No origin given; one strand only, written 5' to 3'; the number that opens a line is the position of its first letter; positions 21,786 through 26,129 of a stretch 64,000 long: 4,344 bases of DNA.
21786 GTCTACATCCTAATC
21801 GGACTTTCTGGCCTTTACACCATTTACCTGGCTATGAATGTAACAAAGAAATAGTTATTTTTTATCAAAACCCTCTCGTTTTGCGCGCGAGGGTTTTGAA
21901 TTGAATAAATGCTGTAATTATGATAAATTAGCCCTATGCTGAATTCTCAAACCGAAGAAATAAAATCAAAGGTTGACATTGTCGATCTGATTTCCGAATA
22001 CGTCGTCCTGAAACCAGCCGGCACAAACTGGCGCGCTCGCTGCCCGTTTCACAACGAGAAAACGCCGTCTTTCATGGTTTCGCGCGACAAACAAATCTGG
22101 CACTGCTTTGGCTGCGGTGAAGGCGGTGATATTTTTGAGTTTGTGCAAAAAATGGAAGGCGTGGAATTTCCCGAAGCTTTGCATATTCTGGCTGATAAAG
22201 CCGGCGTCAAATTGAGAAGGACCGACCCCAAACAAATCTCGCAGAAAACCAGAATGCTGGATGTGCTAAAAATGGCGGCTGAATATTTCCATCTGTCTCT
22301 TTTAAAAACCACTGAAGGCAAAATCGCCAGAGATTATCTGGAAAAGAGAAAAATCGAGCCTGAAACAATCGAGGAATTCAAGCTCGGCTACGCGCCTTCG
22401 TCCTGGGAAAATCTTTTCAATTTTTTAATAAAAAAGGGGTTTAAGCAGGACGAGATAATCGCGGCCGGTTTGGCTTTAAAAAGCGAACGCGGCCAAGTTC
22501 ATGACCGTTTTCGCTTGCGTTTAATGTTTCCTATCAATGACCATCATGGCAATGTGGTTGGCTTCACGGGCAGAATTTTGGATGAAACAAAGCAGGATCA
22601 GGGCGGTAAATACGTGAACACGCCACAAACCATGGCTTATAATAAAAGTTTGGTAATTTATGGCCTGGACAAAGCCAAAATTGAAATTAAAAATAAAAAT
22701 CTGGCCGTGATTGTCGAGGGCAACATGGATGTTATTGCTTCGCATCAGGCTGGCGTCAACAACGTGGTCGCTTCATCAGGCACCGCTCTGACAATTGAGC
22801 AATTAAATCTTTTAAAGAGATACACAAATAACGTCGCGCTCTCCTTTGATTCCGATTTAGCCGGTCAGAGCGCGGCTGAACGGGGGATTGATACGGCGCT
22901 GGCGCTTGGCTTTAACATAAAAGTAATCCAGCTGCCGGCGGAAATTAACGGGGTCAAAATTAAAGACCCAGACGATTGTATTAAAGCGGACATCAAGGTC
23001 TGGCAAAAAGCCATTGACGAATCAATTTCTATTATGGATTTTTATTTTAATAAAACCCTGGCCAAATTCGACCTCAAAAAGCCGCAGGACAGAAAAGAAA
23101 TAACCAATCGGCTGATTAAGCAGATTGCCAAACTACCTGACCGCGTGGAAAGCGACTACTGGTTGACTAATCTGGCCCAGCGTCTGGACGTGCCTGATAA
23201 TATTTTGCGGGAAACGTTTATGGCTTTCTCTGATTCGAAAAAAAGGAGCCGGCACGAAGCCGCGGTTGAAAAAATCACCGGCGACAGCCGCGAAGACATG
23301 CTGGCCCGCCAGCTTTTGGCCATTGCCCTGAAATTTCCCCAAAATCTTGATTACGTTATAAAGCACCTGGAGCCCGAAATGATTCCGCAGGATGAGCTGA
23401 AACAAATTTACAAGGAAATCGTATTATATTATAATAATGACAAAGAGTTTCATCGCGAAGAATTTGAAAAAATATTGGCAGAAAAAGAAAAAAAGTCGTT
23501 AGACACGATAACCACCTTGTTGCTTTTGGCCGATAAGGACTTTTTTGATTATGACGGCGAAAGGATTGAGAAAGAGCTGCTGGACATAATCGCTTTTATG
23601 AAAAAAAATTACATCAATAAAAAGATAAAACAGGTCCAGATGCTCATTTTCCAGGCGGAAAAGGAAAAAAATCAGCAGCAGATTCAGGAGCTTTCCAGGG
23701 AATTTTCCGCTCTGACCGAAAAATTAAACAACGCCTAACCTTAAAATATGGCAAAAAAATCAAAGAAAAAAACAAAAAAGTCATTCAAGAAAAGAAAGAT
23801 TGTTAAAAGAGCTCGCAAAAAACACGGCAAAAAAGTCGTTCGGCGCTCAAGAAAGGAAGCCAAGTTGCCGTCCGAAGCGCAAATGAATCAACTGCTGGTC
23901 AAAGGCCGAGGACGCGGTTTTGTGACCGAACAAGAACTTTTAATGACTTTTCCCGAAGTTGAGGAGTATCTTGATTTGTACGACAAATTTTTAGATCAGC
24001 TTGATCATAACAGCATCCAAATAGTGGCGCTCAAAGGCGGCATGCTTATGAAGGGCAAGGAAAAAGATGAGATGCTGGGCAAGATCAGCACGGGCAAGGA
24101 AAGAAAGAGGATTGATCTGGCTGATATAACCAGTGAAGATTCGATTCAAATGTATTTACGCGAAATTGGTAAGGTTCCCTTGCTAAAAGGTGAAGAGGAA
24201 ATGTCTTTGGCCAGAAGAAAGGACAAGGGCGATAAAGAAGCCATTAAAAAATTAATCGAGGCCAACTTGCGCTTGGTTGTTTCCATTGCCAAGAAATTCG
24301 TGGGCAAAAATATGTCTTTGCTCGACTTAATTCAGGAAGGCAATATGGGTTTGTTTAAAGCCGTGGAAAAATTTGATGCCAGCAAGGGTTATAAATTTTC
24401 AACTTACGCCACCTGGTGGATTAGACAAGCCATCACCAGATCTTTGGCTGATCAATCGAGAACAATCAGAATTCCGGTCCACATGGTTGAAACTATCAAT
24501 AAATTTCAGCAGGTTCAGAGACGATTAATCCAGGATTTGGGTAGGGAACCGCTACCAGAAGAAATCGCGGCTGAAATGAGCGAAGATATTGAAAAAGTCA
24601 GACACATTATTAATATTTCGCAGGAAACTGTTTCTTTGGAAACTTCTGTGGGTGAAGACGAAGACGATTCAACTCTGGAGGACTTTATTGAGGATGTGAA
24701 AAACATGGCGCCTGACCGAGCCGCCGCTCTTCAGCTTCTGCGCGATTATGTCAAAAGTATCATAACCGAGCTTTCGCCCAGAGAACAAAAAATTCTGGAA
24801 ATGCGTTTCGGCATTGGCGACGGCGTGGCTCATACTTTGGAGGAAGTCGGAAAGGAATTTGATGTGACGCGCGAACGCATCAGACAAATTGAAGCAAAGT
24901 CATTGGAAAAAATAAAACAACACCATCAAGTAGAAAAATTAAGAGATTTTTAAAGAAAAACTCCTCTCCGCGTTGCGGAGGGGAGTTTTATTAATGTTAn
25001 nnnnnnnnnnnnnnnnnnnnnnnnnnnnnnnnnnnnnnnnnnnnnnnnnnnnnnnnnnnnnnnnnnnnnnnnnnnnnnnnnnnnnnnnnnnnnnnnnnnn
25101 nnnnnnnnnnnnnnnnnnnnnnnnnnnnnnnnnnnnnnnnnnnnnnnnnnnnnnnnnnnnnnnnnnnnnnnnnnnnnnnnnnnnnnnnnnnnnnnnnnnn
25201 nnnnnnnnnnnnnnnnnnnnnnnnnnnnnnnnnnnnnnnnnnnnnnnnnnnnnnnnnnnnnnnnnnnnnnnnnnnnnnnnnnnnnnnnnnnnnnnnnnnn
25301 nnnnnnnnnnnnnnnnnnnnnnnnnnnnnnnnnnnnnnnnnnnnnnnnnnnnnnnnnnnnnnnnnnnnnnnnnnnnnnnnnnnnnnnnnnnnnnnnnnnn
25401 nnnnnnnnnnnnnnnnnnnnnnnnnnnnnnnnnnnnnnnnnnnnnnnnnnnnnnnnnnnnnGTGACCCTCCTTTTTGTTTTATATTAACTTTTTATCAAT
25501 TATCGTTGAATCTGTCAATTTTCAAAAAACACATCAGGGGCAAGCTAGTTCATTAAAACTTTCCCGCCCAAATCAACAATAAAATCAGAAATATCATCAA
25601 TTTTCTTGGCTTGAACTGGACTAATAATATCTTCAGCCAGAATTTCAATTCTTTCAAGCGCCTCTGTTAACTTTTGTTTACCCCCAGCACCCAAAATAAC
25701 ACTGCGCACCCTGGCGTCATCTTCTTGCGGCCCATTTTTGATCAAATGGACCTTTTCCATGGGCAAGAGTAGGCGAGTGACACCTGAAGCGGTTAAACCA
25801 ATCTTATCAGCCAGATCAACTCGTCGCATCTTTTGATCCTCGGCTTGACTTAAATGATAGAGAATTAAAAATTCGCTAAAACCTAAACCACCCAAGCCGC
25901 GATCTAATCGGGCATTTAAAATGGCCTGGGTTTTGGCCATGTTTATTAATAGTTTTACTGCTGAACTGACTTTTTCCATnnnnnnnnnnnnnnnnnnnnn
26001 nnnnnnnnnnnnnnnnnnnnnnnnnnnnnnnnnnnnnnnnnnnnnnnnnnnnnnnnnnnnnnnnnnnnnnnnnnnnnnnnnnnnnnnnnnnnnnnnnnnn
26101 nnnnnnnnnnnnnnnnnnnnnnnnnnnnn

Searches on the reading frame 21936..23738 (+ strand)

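Call 59: search_protein_families(library=pfam, proteins=[window:21936-23738:+], max_evalue=0.001)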
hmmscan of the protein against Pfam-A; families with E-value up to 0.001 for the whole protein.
window:21936-23738:+ (600 aa): 6 families
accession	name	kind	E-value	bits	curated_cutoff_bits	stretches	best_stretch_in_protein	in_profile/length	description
PF08275.17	DNAG_N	-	1.9e-41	141.6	26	1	118-248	1-128/128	DNA primase catalytic core, N-terminal domain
PF01807.25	Zn_ribbon_DnaG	-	4.8e-35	119.7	24.9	1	4-95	4-95/98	CHC2 zinc finger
PF13155.12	Toprim_2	-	1.3e-20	74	22.1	1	258-348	1-87/88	Toprim-like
PF13662.12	Toprim_4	-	2.6e-19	69.7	25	1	256-331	2-84/85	Toprim domain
PF01751.28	Toprim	-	2.3e-12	47.4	23.1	1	258-332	3-95/96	Toprim domain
PF10410.14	DnaB_bind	-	3.6e-10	40.4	20.6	1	367-421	1-55/56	DnaB-helicase binding domain of primase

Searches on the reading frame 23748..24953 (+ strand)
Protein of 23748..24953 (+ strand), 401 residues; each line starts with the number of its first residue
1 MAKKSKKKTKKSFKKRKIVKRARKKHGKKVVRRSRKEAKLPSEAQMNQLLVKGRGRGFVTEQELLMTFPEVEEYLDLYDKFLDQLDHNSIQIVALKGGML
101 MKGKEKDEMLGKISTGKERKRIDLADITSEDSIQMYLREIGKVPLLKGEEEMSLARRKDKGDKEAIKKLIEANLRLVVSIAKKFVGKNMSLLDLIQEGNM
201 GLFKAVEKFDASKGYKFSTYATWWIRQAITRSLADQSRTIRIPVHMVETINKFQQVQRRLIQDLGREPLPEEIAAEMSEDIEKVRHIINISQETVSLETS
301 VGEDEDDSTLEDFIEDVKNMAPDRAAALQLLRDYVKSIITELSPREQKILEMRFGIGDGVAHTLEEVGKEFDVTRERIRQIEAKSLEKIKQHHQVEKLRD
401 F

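Call 59: search_protein_families(library=pfam, proteins=[window:23748-24953:+], max_evalue=0.001)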
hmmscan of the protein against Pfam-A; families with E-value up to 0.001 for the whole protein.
window:23748-24953:+ (401 aa): 5 families
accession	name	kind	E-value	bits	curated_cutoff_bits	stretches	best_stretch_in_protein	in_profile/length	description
PF04542.20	Sigma70_r2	-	6.4e-24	84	24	1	169-239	1-71/71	Sigma-70 region 2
PF04539.22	Sigma70_r3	-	5.1e-20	71.8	25.3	1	248-324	1-76/78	Sigma-70 region 3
PF04545.22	Sigma70_r4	-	6e-16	58.1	24.1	1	340-390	3-49/50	Sigma-70, region 4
PF00140.25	Sigma70_r1_2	-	2.3e-13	50.3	22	1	131-164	1-34/34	Sigma-70 factor, region 1.2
PF03979.19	Sigma70_r1_1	-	3.9e-05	23.9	22.5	1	43-97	4-58/81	Sigma-70 factor, region 1.1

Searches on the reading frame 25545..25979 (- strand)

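Call 59: search_protein_families(library=pfam, proteins=[window:25545-25979:-], max_evalue=0.001)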
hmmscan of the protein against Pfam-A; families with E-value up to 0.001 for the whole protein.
window:25545-25979:- (144 aa): 2 families
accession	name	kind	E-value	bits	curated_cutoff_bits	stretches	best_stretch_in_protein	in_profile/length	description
PF01047.28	MarR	-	2.9e-05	24.3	24.6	1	35-90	4-57/59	MarR family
PF12802.13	MarR_2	-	7.9e-05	23.2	27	1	31-90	2-60/61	MarR family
